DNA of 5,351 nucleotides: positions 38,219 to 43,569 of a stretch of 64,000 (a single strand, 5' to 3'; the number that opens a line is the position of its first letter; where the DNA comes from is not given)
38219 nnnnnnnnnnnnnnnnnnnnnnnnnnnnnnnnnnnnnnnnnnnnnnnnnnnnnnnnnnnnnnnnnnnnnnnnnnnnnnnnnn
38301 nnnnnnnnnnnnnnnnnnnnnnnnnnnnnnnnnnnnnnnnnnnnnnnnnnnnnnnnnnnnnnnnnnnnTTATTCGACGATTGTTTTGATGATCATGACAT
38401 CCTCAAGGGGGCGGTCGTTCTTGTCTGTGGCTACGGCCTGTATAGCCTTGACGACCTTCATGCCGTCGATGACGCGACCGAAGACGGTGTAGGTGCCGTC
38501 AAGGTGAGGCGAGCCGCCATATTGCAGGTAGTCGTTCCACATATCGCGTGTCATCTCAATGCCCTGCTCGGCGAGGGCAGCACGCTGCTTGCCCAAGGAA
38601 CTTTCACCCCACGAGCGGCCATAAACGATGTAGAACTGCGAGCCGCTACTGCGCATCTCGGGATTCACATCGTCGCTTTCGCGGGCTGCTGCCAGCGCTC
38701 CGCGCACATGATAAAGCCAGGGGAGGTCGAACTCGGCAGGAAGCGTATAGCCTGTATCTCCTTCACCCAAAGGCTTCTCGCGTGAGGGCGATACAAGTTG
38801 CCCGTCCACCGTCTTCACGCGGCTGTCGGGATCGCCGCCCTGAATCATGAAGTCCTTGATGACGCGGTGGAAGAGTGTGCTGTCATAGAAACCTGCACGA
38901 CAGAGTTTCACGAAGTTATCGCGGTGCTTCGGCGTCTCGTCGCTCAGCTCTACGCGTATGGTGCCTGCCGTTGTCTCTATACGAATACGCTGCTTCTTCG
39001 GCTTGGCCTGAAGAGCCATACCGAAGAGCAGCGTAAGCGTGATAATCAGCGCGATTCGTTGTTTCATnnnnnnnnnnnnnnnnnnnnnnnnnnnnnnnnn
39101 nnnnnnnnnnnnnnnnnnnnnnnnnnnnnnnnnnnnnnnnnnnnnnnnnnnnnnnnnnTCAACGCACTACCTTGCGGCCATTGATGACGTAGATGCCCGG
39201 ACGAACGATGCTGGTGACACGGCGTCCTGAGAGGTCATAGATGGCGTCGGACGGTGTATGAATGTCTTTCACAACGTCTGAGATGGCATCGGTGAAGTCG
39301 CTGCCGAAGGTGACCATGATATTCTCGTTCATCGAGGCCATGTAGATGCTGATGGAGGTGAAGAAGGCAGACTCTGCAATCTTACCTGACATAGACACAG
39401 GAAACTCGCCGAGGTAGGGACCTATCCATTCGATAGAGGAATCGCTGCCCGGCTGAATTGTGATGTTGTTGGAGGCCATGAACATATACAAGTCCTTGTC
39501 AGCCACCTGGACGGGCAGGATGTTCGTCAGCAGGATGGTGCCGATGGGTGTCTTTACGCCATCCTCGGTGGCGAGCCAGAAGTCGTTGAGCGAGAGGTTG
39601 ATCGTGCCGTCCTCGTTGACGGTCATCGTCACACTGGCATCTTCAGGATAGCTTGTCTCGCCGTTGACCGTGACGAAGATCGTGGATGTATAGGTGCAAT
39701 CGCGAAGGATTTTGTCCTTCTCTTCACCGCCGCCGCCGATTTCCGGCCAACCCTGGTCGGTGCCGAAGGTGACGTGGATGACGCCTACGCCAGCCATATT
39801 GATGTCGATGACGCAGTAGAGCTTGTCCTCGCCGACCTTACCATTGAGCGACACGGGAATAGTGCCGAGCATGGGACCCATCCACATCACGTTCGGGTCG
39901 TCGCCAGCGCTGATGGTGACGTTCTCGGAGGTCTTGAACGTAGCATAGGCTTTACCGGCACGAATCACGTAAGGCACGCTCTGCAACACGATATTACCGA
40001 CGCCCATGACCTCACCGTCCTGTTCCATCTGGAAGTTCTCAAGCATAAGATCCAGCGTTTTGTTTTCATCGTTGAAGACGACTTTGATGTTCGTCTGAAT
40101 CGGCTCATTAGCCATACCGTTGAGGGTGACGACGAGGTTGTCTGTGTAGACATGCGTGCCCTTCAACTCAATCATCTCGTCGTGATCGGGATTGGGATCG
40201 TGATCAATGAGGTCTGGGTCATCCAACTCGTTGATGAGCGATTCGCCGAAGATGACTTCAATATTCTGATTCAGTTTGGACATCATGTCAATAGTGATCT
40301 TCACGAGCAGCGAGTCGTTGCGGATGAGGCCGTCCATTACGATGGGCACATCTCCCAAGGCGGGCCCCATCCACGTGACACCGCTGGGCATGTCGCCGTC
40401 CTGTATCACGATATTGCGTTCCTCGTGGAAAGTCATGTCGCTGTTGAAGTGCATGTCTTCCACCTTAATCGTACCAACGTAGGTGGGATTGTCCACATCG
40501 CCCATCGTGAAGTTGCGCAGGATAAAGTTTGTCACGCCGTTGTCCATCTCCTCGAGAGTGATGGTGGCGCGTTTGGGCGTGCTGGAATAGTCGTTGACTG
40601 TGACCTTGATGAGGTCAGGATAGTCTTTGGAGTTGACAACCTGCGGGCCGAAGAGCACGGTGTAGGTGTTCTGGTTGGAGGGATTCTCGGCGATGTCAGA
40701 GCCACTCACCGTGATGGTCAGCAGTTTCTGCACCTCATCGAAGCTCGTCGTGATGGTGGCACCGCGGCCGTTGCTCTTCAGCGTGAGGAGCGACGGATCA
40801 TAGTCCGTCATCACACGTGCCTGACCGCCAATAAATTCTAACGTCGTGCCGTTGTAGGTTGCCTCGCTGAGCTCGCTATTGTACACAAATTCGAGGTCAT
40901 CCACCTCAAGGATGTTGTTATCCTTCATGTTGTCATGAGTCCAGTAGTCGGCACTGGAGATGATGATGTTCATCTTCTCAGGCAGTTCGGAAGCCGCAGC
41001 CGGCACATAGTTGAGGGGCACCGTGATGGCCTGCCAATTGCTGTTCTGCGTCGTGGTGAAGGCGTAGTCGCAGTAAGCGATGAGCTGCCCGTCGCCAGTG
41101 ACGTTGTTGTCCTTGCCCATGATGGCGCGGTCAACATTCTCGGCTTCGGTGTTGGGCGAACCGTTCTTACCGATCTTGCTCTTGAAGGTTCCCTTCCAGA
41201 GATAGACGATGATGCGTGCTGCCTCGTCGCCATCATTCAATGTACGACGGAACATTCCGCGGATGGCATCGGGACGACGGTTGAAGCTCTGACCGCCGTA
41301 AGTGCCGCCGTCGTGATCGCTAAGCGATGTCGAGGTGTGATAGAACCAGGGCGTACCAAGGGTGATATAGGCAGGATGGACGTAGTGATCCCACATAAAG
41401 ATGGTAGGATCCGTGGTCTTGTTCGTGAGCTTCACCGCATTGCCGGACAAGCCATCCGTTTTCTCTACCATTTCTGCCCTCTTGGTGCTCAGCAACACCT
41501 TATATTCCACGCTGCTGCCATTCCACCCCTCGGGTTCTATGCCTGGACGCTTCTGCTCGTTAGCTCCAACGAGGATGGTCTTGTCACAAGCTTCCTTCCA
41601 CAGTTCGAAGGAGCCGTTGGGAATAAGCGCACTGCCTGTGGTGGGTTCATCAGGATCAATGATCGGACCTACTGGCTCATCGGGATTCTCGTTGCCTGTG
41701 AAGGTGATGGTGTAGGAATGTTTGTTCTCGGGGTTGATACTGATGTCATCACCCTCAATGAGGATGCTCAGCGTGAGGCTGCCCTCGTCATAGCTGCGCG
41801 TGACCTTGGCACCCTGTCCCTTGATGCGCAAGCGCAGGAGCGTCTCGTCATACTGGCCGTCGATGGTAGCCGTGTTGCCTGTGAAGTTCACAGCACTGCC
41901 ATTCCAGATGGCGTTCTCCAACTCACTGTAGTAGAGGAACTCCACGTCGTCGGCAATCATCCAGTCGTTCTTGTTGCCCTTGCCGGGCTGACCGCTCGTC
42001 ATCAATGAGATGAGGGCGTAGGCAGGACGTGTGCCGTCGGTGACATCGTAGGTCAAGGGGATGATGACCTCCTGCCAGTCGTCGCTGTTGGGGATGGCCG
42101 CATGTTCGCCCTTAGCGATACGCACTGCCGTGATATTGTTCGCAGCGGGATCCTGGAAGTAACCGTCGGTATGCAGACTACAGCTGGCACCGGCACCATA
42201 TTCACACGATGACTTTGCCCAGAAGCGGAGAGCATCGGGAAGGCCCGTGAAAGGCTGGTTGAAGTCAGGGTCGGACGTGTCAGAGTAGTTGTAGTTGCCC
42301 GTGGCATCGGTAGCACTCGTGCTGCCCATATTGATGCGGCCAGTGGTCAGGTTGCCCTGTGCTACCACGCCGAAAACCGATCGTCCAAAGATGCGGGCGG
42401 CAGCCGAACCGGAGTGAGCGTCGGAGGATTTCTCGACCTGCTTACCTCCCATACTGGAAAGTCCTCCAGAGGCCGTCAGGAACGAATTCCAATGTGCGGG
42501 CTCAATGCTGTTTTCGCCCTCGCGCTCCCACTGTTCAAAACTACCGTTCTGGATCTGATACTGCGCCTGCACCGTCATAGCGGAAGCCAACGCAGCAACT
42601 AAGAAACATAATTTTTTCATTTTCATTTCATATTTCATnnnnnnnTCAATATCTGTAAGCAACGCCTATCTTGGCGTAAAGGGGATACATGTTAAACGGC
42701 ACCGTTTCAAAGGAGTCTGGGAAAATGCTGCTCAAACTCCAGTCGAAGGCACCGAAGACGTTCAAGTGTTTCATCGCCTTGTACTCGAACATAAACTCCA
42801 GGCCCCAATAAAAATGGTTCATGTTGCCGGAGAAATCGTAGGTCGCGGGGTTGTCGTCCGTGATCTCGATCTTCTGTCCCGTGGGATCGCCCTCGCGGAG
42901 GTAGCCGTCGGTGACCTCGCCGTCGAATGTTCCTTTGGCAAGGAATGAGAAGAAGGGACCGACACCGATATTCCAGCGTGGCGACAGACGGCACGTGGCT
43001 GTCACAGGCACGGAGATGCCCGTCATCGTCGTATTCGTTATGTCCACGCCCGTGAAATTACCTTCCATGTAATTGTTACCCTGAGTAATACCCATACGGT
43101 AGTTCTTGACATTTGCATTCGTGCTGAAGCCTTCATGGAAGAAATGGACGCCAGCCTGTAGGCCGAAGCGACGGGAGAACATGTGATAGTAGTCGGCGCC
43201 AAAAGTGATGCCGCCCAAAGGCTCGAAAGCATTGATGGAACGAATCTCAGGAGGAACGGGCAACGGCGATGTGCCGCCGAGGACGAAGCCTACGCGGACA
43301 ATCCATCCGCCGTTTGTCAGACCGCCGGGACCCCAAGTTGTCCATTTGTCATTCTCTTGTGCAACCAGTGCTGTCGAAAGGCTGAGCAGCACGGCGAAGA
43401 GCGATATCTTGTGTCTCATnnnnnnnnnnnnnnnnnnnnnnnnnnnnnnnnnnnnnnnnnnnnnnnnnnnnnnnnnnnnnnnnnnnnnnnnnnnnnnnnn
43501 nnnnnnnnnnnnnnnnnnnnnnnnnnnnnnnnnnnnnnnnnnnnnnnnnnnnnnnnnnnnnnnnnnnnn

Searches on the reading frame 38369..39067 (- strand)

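Call 61: search_protein_families(library=pfam, proteins=[window:38369-39067:-], max_evalue=0.00001)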
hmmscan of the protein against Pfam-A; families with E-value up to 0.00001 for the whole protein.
window:38369-39067:- (232 aa): 1 family
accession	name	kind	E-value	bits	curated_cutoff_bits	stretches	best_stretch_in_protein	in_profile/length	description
PF00160.26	Pro_isomerase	-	4.3e-44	151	21.7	1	28-229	2-157/159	Cyclophilin type peptidyl-prolyl cis-trans isomerase/CLD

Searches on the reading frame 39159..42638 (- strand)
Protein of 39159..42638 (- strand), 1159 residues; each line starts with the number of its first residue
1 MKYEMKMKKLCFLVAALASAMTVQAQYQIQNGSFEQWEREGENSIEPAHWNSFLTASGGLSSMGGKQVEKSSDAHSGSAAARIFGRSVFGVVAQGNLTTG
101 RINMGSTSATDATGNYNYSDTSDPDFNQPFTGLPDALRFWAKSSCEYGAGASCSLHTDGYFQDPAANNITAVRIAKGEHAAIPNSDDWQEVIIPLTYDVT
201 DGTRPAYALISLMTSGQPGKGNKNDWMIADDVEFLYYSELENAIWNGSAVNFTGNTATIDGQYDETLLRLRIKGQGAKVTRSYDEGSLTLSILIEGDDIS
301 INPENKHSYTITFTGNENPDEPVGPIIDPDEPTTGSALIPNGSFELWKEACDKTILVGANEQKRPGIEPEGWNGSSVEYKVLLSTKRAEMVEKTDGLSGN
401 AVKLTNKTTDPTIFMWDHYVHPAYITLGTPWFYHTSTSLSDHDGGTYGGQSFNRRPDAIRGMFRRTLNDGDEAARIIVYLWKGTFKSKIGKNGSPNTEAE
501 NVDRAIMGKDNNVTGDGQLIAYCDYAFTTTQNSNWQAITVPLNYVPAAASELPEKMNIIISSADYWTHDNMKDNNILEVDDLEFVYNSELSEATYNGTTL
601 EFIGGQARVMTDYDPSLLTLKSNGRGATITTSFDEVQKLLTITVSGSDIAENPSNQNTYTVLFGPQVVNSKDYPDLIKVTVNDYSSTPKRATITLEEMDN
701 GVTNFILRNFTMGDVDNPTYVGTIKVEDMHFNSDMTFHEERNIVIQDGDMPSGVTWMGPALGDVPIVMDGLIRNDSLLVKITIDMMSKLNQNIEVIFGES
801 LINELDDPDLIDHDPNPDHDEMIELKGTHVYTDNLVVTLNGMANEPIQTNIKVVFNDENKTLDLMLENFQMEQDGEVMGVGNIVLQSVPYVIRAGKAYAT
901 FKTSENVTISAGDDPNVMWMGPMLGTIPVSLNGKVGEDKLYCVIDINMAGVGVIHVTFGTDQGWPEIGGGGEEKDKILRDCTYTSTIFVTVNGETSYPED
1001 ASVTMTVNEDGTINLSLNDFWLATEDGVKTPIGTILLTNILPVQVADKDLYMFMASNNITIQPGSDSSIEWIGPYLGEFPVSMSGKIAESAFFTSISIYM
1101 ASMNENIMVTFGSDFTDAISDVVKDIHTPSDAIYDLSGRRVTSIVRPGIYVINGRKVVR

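Call 61: search_protein_families(library=pfam, proteins=[window:39159-42638:-], max_evalue=0.00001)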
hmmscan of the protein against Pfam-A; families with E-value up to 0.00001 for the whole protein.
window:39159-42638:- (1159 aa): 2 families
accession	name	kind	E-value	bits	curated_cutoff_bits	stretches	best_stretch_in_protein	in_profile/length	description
PF13944.12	Calycin_like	-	9.2e-52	175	30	3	829-960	3-123/124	Calycin-like beta-barrel domain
PF13201.12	PCMD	-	1.9e-11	44.6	28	1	343-584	1-233/234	Putative carbohydrate metabolism domain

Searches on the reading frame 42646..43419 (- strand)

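Call 61: search_protein_families(library=pfam, proteins=[window:42646-43419:-], max_evalue=0.00001)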
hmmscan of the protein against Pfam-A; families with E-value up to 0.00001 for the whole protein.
window:42646-43419:- (257 aa): 1 family
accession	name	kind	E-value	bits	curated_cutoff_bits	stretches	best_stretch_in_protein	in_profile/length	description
PF13568.12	OMP_b-brl_2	-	1.9e-18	67.6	27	1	39-233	11-174/175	Outer membrane protein beta-barrel domain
